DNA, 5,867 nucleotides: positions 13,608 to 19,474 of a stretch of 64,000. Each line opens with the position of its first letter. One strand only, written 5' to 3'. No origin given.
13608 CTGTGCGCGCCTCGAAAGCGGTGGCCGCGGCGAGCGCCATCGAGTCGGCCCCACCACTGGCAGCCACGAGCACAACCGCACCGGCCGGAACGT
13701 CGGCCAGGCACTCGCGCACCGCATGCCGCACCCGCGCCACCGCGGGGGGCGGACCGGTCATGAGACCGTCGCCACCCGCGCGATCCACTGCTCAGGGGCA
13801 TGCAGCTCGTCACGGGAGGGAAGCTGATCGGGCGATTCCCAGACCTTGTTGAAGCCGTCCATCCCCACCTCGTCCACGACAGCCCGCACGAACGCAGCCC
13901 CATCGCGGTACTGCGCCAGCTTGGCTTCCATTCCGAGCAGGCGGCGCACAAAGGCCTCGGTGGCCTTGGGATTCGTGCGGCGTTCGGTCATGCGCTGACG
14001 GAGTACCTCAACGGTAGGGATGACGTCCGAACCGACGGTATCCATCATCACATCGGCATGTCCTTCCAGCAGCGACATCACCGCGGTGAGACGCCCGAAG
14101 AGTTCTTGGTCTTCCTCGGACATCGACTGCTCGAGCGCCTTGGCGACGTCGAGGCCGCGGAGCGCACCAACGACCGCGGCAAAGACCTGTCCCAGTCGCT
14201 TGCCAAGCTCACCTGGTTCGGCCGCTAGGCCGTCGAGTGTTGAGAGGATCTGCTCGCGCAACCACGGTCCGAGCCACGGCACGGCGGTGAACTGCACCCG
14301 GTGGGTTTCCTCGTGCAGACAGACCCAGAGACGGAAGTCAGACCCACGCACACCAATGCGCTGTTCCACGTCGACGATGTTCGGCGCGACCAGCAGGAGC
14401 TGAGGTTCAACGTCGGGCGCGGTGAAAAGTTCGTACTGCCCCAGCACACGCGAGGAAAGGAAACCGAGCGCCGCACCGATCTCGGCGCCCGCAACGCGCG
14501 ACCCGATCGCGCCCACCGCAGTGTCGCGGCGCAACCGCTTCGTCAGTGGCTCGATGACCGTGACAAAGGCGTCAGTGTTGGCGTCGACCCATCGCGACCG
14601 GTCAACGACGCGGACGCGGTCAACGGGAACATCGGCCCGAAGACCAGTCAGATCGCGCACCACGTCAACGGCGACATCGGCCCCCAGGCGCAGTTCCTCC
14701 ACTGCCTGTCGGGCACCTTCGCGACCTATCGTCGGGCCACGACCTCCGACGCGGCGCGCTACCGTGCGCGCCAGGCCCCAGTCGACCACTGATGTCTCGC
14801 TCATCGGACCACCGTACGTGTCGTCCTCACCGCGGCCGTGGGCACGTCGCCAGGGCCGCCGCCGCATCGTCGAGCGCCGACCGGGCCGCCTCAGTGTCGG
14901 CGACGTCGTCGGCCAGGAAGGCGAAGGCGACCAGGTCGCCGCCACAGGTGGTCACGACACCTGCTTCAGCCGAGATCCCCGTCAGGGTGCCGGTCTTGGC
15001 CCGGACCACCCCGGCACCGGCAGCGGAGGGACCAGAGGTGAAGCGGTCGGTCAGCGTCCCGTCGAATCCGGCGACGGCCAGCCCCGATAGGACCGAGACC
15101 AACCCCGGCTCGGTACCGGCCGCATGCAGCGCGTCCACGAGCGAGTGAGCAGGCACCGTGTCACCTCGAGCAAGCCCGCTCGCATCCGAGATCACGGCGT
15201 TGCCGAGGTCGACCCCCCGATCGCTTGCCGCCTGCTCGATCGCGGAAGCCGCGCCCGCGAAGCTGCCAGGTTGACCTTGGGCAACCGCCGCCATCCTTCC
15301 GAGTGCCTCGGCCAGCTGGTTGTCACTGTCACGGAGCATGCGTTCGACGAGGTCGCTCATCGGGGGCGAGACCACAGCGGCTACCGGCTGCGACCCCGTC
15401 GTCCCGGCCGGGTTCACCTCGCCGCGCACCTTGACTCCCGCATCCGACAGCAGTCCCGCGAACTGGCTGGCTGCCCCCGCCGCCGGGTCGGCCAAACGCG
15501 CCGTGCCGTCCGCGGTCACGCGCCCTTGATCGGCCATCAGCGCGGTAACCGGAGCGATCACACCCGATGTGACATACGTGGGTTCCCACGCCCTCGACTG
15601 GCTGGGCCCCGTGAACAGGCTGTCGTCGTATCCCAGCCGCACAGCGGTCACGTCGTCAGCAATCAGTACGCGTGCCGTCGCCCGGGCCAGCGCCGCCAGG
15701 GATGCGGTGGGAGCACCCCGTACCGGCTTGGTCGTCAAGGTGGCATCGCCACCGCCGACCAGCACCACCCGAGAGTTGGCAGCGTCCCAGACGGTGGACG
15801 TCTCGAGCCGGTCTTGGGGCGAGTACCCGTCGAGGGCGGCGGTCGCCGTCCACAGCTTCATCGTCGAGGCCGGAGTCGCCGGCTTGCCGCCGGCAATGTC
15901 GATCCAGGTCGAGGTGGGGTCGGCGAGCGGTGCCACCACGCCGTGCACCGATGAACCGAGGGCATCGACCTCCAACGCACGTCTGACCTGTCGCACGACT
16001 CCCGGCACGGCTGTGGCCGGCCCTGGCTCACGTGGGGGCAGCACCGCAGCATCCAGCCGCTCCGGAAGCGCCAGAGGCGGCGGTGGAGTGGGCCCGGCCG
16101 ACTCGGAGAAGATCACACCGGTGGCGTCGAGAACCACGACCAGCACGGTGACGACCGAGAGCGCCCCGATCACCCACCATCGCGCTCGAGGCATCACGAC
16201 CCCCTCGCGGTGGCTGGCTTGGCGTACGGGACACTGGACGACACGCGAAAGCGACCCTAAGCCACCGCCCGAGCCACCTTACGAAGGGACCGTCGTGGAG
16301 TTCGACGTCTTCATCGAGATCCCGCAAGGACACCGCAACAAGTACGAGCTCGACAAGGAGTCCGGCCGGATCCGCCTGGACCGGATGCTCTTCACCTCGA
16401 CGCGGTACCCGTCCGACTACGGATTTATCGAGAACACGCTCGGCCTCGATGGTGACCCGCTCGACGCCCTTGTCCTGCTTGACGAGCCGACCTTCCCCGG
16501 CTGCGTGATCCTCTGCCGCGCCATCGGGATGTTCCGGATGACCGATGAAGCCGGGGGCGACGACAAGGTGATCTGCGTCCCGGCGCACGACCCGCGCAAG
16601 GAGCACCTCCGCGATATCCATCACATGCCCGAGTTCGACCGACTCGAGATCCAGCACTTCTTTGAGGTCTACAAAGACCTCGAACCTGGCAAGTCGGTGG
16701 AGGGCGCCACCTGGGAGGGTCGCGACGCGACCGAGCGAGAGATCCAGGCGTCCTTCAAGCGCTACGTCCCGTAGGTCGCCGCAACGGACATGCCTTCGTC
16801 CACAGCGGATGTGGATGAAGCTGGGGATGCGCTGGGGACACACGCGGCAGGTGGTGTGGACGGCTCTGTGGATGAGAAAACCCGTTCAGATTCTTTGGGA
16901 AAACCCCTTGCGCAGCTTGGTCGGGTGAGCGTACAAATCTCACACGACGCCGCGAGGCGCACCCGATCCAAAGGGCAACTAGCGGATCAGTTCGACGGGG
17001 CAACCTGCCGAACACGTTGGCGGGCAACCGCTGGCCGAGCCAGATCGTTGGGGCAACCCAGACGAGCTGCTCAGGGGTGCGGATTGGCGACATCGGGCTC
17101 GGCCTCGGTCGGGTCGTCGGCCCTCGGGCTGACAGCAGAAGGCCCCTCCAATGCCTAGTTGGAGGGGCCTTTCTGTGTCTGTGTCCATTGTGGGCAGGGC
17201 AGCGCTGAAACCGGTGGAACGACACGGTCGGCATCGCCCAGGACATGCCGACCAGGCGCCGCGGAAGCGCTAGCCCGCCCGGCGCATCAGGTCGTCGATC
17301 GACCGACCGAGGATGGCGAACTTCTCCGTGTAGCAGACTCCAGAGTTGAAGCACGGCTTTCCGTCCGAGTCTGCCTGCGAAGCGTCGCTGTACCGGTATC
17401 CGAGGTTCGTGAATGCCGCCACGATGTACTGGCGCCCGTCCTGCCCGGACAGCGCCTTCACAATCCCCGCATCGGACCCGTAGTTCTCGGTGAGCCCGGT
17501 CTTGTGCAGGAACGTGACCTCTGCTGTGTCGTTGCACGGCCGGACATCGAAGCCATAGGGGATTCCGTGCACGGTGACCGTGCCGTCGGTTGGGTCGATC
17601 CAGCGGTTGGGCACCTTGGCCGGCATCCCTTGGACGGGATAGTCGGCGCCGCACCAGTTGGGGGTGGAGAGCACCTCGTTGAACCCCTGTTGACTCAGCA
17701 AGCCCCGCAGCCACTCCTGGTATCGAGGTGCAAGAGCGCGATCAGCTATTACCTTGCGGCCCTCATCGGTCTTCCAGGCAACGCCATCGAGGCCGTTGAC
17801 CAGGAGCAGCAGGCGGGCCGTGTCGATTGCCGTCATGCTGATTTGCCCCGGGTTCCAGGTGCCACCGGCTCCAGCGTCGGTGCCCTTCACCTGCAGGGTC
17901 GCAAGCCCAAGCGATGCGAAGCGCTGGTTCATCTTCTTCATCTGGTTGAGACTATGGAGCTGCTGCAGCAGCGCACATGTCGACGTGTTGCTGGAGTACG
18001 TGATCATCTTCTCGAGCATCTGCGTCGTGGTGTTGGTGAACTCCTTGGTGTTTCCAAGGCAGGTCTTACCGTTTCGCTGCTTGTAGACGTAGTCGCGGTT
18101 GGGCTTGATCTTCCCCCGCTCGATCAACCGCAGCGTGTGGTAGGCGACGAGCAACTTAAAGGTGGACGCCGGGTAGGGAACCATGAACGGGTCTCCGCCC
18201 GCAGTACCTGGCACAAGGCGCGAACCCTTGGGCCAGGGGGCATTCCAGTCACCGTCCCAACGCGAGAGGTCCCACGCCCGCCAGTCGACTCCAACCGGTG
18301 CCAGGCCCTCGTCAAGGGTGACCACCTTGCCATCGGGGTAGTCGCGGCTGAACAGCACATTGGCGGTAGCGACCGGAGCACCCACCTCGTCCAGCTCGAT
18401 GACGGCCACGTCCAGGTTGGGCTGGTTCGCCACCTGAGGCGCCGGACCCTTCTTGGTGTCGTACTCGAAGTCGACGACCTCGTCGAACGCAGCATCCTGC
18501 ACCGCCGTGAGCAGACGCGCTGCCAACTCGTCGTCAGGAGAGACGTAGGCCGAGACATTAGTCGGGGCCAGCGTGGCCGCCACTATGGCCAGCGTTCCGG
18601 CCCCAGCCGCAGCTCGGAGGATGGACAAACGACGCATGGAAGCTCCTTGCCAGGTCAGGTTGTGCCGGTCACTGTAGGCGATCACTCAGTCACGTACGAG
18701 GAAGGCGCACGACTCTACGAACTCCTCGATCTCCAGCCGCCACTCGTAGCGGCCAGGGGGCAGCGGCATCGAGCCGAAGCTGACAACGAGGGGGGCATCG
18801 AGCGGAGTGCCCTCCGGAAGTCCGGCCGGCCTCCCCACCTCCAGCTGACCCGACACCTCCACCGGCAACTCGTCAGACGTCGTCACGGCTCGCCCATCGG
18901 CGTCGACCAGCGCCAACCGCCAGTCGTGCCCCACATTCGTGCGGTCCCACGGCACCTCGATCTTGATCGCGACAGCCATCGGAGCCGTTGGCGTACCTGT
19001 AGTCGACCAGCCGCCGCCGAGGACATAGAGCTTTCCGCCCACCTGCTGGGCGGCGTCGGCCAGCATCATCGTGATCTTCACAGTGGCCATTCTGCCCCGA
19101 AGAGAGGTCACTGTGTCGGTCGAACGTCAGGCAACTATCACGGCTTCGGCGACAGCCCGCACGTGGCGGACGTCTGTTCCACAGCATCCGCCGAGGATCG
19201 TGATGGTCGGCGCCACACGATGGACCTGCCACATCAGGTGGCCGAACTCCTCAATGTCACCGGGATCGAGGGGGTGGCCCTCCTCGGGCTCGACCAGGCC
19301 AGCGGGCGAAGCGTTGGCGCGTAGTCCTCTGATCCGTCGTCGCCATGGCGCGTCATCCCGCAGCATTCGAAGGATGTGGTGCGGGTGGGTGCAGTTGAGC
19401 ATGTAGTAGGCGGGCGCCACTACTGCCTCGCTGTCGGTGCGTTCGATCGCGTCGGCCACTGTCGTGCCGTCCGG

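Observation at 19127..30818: Accessory catabolic cluster resembling a methylated-amine / osmolyte demethylation pathway but with unusual composition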

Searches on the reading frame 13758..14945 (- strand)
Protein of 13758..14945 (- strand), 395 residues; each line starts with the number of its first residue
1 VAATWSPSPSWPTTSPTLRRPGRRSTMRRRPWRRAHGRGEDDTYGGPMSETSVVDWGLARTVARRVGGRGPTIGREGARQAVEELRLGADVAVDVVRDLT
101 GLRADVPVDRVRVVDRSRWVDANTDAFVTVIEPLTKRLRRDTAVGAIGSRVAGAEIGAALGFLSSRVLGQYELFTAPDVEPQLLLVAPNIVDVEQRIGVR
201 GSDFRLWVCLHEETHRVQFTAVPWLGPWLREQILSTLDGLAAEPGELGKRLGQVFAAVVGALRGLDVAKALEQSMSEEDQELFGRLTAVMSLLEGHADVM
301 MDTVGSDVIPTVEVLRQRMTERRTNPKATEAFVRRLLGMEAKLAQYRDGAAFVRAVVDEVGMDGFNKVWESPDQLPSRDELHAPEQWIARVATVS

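Call 42: search_protein_families(library=pfam, proteins=[window:13758-14945:-], max_evalue=0.0001)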
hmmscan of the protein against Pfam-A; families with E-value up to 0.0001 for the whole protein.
window:13758-14945:- (395 aa): 1 family
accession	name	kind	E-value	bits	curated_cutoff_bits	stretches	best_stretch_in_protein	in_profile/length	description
PF10103.15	Zincin_2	-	8.9e-97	324.9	25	1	54-388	1-344/344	Zincin-like metallopeptidase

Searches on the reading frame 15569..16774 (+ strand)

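Call 42: search_protein_families(library=pfam, proteins=[window:15569-16774:+], max_evalue=0.0001)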
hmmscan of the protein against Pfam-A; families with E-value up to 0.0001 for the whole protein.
window:15569-16774:+ (401 aa): 1 family
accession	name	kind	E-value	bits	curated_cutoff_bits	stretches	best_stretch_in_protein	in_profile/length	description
PF00719.24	Pyrophosphatase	-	1.3e-56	191.1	23.5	1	247-399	1-152/153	Inorganic pyrophosphatase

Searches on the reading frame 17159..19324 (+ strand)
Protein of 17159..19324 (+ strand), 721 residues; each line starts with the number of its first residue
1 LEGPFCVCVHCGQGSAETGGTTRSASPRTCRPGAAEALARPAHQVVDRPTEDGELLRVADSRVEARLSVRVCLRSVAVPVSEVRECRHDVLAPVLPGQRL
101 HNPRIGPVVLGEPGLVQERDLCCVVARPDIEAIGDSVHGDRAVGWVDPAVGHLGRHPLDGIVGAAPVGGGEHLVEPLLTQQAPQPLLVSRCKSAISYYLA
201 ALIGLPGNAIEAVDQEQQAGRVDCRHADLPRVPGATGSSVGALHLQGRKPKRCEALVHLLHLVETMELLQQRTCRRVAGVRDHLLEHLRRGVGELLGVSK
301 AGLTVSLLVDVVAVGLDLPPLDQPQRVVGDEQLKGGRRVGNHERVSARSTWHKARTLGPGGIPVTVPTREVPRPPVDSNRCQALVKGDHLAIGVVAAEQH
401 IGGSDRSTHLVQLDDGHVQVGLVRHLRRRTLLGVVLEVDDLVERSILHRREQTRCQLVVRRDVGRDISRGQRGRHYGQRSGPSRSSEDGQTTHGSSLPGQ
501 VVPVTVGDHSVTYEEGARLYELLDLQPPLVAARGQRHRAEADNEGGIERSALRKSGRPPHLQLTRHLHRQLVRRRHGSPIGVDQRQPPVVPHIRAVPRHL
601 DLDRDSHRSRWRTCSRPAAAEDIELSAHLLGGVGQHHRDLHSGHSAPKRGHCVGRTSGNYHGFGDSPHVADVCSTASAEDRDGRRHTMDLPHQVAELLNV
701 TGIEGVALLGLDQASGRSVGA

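Call 6: search_protein_families(library=pfam, proteins=[window:17159-19324:+])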
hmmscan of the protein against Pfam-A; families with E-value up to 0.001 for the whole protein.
window:17159-19324:+ (721 aa): 0 families

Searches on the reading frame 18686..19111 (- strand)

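Call 6: search_protein_families(library=pfam, proteins=[window:18686-19111:-])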
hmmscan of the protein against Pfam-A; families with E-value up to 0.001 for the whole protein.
window:18686-19111:- (141 aa): 1 family
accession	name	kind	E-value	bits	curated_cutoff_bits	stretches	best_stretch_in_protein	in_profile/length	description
PF22091.2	DUF6941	-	1.1e-14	55.3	27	1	15-130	3-114/125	Family of unknown function (DUF6941)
